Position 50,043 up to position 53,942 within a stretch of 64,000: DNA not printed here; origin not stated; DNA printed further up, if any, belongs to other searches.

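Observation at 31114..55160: Pair of paralogous giant extracellular-protein genes with conserved leaders and an adjacent Fis-like regulator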

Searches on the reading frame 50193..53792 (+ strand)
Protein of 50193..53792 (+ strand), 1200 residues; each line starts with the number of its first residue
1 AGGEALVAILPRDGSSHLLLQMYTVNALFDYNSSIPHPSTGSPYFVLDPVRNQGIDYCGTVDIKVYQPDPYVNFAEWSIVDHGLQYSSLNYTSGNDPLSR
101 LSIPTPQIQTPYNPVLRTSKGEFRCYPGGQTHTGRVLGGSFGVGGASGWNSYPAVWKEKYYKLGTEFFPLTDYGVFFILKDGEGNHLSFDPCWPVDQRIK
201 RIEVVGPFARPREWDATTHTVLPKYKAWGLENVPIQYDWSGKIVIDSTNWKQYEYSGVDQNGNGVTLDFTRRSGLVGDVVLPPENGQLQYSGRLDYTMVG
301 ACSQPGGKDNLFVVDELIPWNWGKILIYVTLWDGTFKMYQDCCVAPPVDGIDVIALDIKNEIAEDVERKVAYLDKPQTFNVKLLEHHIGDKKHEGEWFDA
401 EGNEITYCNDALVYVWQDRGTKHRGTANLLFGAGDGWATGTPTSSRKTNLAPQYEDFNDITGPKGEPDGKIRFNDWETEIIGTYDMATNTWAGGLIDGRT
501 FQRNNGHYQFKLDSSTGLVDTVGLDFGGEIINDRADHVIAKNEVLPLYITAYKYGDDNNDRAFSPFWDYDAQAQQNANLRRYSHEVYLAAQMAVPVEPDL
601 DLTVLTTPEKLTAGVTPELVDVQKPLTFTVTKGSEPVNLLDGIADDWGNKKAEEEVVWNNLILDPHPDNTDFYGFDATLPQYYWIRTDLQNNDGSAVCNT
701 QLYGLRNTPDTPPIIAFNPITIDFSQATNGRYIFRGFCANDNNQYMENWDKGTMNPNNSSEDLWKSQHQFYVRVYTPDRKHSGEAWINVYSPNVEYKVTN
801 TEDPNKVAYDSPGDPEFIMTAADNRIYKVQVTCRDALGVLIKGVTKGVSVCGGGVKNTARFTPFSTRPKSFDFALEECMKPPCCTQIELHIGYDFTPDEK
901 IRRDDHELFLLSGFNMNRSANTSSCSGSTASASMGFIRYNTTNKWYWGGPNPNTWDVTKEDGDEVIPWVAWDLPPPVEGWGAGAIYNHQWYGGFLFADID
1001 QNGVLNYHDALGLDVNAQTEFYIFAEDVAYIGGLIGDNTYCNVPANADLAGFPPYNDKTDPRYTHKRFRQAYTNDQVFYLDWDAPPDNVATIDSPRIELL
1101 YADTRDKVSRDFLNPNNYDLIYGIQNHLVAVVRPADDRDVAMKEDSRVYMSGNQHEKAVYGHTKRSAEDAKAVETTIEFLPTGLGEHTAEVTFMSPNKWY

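Call 63: predict_structure(alignment_id=A4)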
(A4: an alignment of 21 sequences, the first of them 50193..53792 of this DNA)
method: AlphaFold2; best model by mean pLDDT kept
length: 1200 residues; sequences in the alignment: 21
mean_pLDDT: 66.2   pTM: 0.65
mean pLDDT of the five models: 66.2, 64.6, 63.0, 61.7, 59.0
residues with pLDDT >= 90: 129; 70-90: 465; 50-70: 260; < 50: 346
segments of 3 or more residues with pLDDT < 50: 1-9, 36-43, 101-106, 117-122, 127-135, 139-169, 216-220, 258-271, 273-283, 290-307, 389-404, 421-434, 436-449, 556-585, 667-683, 747-758, 846-854, 873-884, 915-961, 963-984, 1052-1062, 1071-1075, 1111-1118
pLDDT, mean of each block of 10 residues (from residue 1): 39 56 58 46 52 52 61 75 59 55 48 53 48 47 33 30 35 77 77 75 86 52 55 68 79 62 43 43 52 45 46 79 87 77 61 81 86 89 71 39 60 77 46 48 46 68 71 79 81 72 70 84 71 72 83 53 35 45 55 88 93 90 92 94 80 89 64 34 67 76 72 83 94 91 59 44 68 91 90 92 88 81 86 91 56 59 80 45 59 80 79 49 33 36 41 45 43 40 49 73 76 87 85 89 74 46 56 55 85 88 77 46 78 91 86 62 88 88 61 69
secondary structure, 60 per line:
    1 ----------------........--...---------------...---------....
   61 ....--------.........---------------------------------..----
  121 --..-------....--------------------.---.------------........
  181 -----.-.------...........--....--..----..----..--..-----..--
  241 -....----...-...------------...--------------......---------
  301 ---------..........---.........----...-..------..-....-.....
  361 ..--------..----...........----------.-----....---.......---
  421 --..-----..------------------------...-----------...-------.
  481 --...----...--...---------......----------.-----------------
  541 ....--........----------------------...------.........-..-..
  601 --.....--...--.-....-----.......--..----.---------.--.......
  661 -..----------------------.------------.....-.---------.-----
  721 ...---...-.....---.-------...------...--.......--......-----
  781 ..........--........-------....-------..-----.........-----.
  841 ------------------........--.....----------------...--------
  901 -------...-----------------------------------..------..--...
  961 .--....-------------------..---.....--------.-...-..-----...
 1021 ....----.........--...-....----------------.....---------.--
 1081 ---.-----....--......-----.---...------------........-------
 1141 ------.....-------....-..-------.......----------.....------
elements in order (helices of 4 or more, strands of 3 or more residues): E17-24 E27-29 E45-47 E57-64 E73-81 H132-135 E173-180 E198-205 E208-211 E242-245 E254-256 H286-291 E310-319 E323-331 E336-338 E351-354 E356-362 E377-387 E404-407 E411-417 E470-472 E483-485 E490-492 E495-497 E507-512 E547-554 E586-594 E603-607 E610-612 H617-620 E626-632 H654-660 H699-703 E721-723 E731-735 H761-767 E770-775 E781-790 E793-800 E808-811 E826-834 E859-866 H869-873 E890-892 E908-910 E958-961 E964-967 E992-996 E1018-1024 E1029-1037 H1044-1047 H1064-1068 E1090-1093 E1096-1101 E1126-1133 E1147-1151 E1159-1162 E1173-1179 E1190-1194

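Call 82: search_protein_representatives(alignment_id=A4)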
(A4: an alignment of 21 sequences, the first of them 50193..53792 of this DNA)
Query: 21 sequences, 1130 profile positions. Proteins with E-value up to 0.001 (for the whole library): 86; up to 1e-10: 73; up to 1e-30: 54. The best 86 are listed.
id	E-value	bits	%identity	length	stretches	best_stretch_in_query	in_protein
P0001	0.0e+00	1782.4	-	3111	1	2-1130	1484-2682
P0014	0.0e+00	1692.6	-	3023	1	1-1129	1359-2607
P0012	0.0e+00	1670.2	-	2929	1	2-1129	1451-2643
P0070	0.0e+00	1624.7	-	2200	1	1-1130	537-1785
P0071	0.0e+00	1544.1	-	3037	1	1-1130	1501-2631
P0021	0.0e+00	1538.5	-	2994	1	2-1129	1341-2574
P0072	0.0e+00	1504.0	-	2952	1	1-1129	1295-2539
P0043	0.0e+00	1474.6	-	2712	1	2-1128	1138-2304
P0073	0.0e+00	1358.4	-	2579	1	1-1129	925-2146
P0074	0.0e+00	1303.4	-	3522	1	1-1126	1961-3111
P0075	0.0e+00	1289.0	-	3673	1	1-1125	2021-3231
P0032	0.0e+00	1278.0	-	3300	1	2-1128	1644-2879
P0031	0.0e+00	1271.3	-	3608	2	2-833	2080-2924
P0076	0.0e+00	1248.1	-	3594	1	1-1129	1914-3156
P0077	0.0e+00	1149.1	-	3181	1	1-1127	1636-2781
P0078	0.0e+00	1139.6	-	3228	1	1-1126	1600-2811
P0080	5.4e-289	978.2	-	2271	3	64-813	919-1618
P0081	4.1e-283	958.7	-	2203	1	2-1128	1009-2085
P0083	6.8e-226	769.2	-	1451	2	1-735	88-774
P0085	2.2e-219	747.7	-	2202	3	68-740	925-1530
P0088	2.3e-172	591.9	-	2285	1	5-1122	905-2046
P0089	5.2e-169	580.9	-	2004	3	298-807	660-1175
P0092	4.8e-143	494.9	-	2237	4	298-832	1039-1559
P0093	1.1e-125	437.4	-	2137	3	298-832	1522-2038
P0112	1.0e-36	142.7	-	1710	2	3-225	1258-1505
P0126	6.0e-17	77.3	-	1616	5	460-609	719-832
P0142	1.3e-08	49.7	-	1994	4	706-802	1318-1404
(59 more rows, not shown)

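Call 85: list_cluster_members(proteins=[P0126, P0142, P0080, P0081, P0088, P0089, P0092, P0093, P0112, P0085])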
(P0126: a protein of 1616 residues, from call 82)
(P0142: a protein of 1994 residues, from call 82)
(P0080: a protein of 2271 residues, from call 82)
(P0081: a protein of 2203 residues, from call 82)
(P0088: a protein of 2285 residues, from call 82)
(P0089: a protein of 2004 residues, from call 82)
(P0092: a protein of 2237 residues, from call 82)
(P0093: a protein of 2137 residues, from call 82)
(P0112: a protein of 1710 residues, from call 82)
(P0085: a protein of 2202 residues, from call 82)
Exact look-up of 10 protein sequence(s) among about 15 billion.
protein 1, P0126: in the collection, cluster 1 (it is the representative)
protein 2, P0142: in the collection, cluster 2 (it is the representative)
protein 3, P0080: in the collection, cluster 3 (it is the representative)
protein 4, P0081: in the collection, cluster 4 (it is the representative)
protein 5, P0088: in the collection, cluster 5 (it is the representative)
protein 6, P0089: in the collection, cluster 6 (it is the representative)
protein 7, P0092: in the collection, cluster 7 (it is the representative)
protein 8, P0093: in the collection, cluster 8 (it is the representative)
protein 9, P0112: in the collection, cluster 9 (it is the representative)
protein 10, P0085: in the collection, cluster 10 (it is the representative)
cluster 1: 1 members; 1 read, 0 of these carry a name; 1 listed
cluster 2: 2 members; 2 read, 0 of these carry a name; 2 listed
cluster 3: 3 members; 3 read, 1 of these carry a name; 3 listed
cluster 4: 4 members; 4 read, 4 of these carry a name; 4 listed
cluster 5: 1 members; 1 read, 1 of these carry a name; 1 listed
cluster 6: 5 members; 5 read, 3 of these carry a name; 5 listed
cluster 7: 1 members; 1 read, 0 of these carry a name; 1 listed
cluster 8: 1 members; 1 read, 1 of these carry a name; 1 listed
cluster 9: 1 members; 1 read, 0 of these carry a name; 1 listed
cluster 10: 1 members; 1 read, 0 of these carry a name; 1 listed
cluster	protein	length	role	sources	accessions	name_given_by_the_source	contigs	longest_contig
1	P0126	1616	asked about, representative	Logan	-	-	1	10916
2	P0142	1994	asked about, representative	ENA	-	-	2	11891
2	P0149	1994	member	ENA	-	-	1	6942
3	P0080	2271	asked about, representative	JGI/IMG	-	-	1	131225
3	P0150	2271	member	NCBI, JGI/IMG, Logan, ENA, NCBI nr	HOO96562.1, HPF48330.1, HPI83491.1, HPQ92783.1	MAG TPA: stalk domain-containing protein [Caldisericia bacterium] | stalk domain-containing protein [Caldisericia bacterium]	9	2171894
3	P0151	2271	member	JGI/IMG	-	-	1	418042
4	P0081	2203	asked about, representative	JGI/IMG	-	hypothetical protein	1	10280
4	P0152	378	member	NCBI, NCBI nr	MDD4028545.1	MAG: hypothetical protein PHX86_02340, partial [Caldisericia bacterium] | hypothetical protein [Caldisericia bacterium]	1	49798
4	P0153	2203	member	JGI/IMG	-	hypothetical protein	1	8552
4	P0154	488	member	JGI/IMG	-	hypothetical protein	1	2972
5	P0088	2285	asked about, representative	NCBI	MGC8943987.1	MAG: hypothetical protein ACP5KX_07795, partial [Caldisericia bacterium]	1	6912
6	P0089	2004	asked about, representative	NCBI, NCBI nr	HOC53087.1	MAG TPA: stalk domain-containing protein, partial [Caldisericia bacterium] | stalk domain-containing protein [Caldisericia bacterium]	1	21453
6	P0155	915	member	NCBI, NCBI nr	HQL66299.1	MAG TPA: stalk domain-containing protein, partial [Caldisericia bacterium] | stalk domain-containing protein [Caldisericia bacterium]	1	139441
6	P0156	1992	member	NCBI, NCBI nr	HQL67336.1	MAG TPA: hypothetical protein PK151_07330, partial [Caldisericia bacterium] | hypothetical protein [Caldisericia bacterium]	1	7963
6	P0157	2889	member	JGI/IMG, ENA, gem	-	-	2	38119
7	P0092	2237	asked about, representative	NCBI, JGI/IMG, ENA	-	-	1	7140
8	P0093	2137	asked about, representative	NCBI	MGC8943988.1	MAG: hypothetical protein ACP5KX_07800, partial [Caldisericia bacterium]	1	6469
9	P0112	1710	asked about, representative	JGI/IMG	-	-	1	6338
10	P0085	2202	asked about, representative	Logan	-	-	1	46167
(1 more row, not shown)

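Call 86: find_encoding_contigs(protein=P0126, flank=6000, max_places=2)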
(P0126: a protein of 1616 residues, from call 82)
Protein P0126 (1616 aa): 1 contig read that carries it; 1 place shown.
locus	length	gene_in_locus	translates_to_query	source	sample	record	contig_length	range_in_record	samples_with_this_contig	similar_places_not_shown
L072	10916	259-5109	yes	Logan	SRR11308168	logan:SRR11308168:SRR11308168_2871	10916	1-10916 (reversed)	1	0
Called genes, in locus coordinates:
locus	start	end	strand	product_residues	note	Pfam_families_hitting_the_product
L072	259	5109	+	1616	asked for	PF13620:CarboxypepD_reg, PF10670:DUF4198 (weak)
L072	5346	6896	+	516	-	PF07705:CARDB (faint), PF13584:BatD (faint), PF10633:NPCBM_assoc (faint)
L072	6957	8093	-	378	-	PF06785:UPF0242 (faint), PF12072:RNase_Y_N (weak), PF24161:CCDC39 (weak), PF05362:Lon_C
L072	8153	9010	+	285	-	PF22700:MVD-like_N (weak), PF00288:GHMP_kinases_N, PF08544:GHMP_kinases_C (faint)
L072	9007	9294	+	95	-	PF01817:CM_2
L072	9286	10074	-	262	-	PF03446:NAD_binding_2 (weak), PF03807:F420_oxidored (weak), PF02153:PDH_N, PF20463:PDH_C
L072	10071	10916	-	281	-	?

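Call 87: find_encoding_contigs(protein=P0142, flank=6000, max_places=2)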
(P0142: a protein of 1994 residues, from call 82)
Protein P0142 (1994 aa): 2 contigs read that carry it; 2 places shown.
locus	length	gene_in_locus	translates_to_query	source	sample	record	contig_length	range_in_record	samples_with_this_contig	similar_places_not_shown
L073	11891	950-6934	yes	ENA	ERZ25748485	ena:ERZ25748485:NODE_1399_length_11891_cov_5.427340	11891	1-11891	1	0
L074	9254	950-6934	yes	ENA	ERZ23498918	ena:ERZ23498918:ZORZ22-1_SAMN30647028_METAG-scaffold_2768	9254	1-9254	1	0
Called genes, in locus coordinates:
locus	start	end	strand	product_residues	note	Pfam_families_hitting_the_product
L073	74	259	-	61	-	-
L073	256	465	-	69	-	-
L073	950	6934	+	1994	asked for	-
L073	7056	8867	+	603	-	PF01209:Ubie_methyltran, PF07021:MetW (weak), PF13489:Methyltransf_23, PF08241:Methyltransf_11, PF08242:Methyltransf_12, PF13649:Methyltransf_25, PF13847:Methyltransf_31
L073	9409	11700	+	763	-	PF01833:TIG (weak), PF20773:InhA-like_MAM, PF01833:TIG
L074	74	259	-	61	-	-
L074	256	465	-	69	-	-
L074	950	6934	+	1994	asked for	-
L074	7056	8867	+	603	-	PF01209:Ubie_methyltran, PF07021:MetW (weak), PF13489:Methyltransf_23, PF08241:Methyltransf_11, PF08242:Methyltransf_12, PF13649:Methyltransf_25, PF13847:Methyltransf_31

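Call 88: search_protein_families(library=ncbifam, proteins=[P0126, P0142], max_evalue=0.01)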
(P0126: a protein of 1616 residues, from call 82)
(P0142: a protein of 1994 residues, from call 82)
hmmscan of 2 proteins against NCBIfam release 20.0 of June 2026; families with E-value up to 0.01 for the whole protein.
P0126 (1616 aa): 2 families
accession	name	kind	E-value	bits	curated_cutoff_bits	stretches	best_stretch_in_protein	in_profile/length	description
TIGR04126.1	PGF_CTERM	domain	8.4e-05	22.1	24.5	1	1591-1614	5-28/28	PGF-CTERM sorting domain-containing protein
NF045529.2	Heimdall-CTERM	domain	0.0082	16.5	24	0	1591-1615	2-25/26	Heimdall-CTERM domain-containing surface protein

P0142 (1994 aa): 0 families

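Call 90: find_homologous_proteins(query=P0126, max_evalue=0.00001)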
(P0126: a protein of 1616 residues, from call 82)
Query P0126 (1616 aa): 3 proteins with E <= 0.00001 among 8000 candidates.
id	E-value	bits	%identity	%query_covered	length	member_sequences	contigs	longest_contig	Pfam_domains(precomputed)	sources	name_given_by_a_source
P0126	0.0e+0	3525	100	100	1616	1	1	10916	PF10670.16,PF13620.13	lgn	-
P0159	0.0e+0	1255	51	89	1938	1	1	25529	PF10670.16,PF13620.13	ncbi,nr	ncbi:hypothetical protein C9439_01170 [archaeon SCG-AAA382B04]|nr:hypothetical protein C9439_01170 [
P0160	1.5e-140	488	32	75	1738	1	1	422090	PF02369.23,PF13620.13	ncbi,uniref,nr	ncbi:MAG: Lipoprotein NosD family containing CASH domain [Candidatus Methanohalarchaeum thermophilum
